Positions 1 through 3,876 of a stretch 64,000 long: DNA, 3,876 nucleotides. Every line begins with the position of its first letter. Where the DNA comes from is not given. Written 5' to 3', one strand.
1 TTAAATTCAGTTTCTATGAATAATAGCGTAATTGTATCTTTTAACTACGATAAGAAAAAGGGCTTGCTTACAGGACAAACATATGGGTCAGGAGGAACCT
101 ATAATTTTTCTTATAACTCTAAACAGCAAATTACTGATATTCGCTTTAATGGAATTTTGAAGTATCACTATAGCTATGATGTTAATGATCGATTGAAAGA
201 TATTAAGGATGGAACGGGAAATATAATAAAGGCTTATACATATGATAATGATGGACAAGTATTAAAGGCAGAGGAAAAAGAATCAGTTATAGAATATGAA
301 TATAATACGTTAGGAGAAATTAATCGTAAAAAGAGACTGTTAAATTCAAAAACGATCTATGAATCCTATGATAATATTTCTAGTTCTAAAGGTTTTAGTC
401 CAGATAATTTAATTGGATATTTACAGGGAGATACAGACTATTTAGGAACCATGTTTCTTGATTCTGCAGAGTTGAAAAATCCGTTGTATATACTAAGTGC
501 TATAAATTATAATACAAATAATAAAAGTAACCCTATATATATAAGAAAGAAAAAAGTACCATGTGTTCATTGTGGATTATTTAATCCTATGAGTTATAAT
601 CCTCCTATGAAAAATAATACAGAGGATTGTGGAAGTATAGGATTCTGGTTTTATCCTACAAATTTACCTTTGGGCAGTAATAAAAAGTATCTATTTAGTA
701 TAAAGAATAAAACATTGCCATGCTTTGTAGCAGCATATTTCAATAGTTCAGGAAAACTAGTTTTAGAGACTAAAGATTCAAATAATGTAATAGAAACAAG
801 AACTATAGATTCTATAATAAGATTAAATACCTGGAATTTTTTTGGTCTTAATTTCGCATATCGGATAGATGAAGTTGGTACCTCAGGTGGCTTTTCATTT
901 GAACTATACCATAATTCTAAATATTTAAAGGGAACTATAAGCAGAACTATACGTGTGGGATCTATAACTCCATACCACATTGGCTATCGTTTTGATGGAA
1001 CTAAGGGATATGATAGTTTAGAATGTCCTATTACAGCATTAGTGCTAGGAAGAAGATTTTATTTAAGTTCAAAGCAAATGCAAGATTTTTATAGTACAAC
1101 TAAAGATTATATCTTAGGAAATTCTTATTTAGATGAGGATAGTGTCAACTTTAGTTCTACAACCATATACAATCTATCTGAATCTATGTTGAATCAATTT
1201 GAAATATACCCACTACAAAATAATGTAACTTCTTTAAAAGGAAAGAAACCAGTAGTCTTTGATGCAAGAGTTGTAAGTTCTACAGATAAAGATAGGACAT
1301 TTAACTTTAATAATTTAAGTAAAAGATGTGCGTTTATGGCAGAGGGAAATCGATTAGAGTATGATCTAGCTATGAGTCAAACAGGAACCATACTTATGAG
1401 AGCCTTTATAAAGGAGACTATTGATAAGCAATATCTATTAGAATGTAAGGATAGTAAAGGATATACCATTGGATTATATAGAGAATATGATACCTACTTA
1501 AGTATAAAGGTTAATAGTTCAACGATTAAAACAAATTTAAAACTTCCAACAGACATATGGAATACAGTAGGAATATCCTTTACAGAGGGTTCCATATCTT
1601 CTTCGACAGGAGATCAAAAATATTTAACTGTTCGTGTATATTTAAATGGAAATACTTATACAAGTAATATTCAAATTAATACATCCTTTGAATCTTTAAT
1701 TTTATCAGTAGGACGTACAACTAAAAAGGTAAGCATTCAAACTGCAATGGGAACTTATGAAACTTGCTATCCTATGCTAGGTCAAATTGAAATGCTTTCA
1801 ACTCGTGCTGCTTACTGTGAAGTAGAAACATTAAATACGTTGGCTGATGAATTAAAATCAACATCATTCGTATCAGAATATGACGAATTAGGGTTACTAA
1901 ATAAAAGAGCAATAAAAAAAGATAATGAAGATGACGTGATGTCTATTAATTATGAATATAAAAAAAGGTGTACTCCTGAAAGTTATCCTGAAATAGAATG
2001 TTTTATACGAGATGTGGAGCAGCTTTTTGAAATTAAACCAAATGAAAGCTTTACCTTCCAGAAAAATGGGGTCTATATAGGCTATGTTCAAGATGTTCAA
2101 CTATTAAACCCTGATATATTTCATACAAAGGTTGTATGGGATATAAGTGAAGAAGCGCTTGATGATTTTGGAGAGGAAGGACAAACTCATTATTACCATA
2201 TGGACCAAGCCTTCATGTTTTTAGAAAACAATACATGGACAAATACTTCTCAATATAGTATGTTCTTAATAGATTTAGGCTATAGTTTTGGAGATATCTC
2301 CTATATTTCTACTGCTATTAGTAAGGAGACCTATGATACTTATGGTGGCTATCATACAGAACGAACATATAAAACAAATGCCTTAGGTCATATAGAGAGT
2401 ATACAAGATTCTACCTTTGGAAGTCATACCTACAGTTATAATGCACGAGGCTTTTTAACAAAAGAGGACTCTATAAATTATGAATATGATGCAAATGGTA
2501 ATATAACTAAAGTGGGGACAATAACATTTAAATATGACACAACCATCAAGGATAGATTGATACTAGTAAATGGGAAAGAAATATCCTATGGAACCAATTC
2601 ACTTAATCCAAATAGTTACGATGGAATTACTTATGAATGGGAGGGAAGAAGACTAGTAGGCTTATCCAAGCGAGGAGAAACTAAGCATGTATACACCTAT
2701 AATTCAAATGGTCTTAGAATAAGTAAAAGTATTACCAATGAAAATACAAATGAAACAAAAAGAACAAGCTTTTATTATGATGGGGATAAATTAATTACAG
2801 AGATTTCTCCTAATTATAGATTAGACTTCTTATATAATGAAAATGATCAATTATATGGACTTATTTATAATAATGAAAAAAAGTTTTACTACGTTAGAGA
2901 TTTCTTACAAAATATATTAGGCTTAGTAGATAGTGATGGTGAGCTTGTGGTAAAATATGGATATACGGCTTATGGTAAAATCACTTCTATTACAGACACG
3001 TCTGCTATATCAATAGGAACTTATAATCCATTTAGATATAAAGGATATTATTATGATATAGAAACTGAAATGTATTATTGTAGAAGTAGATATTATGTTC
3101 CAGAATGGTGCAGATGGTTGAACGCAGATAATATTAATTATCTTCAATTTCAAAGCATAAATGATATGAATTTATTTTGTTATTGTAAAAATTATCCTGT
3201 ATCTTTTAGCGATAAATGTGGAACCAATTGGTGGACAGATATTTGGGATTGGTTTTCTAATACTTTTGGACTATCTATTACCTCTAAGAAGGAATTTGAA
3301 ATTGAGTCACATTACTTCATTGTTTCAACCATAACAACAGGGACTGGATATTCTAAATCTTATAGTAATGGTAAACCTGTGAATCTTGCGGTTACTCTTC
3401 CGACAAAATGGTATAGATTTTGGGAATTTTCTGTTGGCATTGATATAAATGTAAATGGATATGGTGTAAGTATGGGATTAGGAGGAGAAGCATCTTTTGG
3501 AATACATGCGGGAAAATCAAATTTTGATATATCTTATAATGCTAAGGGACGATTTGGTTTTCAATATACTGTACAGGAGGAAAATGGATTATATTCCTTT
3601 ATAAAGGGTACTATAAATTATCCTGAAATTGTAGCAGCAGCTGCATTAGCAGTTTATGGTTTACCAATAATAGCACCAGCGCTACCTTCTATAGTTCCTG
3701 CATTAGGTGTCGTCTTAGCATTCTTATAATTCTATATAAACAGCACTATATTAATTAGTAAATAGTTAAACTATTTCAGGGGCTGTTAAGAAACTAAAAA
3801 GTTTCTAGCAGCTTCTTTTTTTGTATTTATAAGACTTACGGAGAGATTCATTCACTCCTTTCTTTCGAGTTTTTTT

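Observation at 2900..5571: RHS polymorphic toxin with an unusual hydrophobic-tailed C-terminal domain and an IS element sitting where the immunity gene should be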

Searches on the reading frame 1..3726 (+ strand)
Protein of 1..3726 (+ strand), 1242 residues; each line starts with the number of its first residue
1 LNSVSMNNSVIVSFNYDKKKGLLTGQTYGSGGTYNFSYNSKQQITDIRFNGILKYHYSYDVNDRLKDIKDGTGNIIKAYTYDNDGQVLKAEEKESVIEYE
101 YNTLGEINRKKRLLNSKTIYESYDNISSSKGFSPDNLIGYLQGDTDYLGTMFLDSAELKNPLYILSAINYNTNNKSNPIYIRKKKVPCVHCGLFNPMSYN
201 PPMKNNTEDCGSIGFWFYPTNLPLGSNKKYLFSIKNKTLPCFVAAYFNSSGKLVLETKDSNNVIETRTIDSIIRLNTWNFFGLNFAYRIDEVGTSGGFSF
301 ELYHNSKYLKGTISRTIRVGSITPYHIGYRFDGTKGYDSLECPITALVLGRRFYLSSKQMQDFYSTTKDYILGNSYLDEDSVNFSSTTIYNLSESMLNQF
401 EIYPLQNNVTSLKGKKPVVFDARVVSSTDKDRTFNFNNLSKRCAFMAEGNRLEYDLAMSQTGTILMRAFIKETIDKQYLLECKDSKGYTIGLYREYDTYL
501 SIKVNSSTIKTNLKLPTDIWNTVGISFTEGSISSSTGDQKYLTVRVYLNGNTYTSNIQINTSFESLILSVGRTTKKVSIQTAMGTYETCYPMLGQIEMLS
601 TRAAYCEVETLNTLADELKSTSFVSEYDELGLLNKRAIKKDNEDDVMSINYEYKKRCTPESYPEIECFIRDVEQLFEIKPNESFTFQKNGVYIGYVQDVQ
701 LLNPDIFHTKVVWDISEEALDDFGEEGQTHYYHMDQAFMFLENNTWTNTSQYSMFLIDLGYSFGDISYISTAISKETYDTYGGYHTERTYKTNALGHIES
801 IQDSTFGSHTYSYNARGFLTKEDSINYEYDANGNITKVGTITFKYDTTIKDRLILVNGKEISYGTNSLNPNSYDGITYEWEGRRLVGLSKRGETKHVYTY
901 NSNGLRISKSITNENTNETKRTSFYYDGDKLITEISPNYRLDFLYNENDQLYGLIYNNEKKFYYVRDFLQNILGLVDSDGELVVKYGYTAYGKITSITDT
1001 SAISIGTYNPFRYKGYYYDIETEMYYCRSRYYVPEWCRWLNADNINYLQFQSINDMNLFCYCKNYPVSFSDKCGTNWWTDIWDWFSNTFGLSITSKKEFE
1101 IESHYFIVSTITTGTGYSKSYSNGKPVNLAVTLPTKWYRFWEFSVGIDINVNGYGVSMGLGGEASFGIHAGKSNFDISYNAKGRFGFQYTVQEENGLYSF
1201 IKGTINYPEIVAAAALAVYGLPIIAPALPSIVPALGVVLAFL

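Call 3: search_protein_families(library=pfam, proteins=[window:1-3726:+], max_evalue=1)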
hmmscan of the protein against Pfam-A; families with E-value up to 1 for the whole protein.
window:1-3726:+ (1242 aa): 3 families
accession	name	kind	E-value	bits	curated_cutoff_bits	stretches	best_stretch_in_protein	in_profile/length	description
PF05593.20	RHS_repeat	-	2.8e-10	40.7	22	1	59-89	1-30/38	RHS Repeat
PF05777.17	Acp26Ab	-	0.0074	17.3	25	1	40-97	30-84/90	Drosophila accessory gland-specific peptide 26Ab (Acp26Ab)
PF25630.1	Phycodna_minor_capsid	-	0.45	11.3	27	0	956-996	37-77/96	Phycodnaviridae minor capsid protein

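Call 4: search_protein_families(library=ncbifam, proteins=[window:1-3726:+], max_evalue=1)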
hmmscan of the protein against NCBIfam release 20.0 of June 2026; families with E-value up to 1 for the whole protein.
window:1-3726:+ (1242 aa): 3 families
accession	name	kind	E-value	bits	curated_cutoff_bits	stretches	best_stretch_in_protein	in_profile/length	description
TIGR03696.1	Rhs_assc_core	domain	3.5e-16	59.5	32.5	1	988-1074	1-75/76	RHS repeat-associated core domain-containing protein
TIGR01643.1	YD_repeat_2x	repeat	2.2e-08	34.3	15.8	0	983-1000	17-34/42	YD repeat-containing protein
NF041261.1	RHS_core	equivalog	0.0018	16.1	2000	2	959-1071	1155-1257/1261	RHS element core protein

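Call 12: find_related_loci(query=window:1-3726:+, collection=genome_contigs, flank=10000)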
Query window:1-3726:+ (1242 aa) in genome_contigs; peptide patterns used: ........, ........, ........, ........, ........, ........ (x = any residue, [..] = any of these).
34 stretches matched a pattern, but none encodes a relative of the query by tblastn (E <= 1e-3).

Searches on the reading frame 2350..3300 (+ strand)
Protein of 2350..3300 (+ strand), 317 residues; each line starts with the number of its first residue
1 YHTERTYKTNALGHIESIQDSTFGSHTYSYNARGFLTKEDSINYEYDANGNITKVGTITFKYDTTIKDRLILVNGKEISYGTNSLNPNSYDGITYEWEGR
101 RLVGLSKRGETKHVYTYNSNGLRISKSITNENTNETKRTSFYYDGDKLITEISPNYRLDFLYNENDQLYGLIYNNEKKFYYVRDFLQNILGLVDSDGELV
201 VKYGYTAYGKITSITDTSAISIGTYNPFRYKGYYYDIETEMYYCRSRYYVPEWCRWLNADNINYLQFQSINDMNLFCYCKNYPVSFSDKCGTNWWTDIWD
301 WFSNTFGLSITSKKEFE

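Call 80: search_solved_structures(query=window:2350-3300:+, max_evalue=0.001, show_alignments=2)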
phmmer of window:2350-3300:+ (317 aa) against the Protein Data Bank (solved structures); distinct sequences matched with E-value up to 0.001: 16.
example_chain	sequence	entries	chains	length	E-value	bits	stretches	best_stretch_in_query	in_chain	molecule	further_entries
8h8a_A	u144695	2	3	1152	4.7e-10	42.6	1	4-264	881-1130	Putative Rhs-family protein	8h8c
8h8b_A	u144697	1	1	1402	9.4e-10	41.6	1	4-263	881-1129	Putative Rhs-family protein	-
9ifo_A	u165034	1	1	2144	3e-08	36.7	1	37-291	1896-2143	Teneurin-Like Protein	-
9pt5_A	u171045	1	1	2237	3.3e-08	36.6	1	36-291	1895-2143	Teneurin-like protein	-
8qjd_A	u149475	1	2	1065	4.1e-08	36.2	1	94-291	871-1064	Salmonella bongori Rhs core domain (residues 360-1420)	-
8qjb_A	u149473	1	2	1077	4.2e-08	36.2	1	94-291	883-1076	T6SS-associated Rhs core domain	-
8qjc_A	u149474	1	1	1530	5.6e-08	35.8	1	94-293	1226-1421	T6SS-associated Rhs core and toxin domain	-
5kis_B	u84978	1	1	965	1.4e-07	34.5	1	187-291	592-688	RHS2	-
8cp6_B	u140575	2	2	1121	3.9e-06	29.7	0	226-262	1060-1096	Toxin protein Tse5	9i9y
6l7i_G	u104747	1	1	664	1.1e-05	28.2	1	174-291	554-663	TccC2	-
7q97_A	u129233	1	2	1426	9.8e-05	25.1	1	105-291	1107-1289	Rhs family protein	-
9c4k_Q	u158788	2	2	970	0.00011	24.9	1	184-292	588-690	Toxin subunit YenC2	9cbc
8qja_A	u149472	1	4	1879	0.00013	24.8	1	42-281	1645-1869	Putative type VI secretion system YD repeat-containing Rhs element Vgr protein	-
8uy4_A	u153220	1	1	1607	0.00019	24.2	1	197-263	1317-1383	Tse15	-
4igl_B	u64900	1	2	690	0.00036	23.3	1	184-291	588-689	YenC2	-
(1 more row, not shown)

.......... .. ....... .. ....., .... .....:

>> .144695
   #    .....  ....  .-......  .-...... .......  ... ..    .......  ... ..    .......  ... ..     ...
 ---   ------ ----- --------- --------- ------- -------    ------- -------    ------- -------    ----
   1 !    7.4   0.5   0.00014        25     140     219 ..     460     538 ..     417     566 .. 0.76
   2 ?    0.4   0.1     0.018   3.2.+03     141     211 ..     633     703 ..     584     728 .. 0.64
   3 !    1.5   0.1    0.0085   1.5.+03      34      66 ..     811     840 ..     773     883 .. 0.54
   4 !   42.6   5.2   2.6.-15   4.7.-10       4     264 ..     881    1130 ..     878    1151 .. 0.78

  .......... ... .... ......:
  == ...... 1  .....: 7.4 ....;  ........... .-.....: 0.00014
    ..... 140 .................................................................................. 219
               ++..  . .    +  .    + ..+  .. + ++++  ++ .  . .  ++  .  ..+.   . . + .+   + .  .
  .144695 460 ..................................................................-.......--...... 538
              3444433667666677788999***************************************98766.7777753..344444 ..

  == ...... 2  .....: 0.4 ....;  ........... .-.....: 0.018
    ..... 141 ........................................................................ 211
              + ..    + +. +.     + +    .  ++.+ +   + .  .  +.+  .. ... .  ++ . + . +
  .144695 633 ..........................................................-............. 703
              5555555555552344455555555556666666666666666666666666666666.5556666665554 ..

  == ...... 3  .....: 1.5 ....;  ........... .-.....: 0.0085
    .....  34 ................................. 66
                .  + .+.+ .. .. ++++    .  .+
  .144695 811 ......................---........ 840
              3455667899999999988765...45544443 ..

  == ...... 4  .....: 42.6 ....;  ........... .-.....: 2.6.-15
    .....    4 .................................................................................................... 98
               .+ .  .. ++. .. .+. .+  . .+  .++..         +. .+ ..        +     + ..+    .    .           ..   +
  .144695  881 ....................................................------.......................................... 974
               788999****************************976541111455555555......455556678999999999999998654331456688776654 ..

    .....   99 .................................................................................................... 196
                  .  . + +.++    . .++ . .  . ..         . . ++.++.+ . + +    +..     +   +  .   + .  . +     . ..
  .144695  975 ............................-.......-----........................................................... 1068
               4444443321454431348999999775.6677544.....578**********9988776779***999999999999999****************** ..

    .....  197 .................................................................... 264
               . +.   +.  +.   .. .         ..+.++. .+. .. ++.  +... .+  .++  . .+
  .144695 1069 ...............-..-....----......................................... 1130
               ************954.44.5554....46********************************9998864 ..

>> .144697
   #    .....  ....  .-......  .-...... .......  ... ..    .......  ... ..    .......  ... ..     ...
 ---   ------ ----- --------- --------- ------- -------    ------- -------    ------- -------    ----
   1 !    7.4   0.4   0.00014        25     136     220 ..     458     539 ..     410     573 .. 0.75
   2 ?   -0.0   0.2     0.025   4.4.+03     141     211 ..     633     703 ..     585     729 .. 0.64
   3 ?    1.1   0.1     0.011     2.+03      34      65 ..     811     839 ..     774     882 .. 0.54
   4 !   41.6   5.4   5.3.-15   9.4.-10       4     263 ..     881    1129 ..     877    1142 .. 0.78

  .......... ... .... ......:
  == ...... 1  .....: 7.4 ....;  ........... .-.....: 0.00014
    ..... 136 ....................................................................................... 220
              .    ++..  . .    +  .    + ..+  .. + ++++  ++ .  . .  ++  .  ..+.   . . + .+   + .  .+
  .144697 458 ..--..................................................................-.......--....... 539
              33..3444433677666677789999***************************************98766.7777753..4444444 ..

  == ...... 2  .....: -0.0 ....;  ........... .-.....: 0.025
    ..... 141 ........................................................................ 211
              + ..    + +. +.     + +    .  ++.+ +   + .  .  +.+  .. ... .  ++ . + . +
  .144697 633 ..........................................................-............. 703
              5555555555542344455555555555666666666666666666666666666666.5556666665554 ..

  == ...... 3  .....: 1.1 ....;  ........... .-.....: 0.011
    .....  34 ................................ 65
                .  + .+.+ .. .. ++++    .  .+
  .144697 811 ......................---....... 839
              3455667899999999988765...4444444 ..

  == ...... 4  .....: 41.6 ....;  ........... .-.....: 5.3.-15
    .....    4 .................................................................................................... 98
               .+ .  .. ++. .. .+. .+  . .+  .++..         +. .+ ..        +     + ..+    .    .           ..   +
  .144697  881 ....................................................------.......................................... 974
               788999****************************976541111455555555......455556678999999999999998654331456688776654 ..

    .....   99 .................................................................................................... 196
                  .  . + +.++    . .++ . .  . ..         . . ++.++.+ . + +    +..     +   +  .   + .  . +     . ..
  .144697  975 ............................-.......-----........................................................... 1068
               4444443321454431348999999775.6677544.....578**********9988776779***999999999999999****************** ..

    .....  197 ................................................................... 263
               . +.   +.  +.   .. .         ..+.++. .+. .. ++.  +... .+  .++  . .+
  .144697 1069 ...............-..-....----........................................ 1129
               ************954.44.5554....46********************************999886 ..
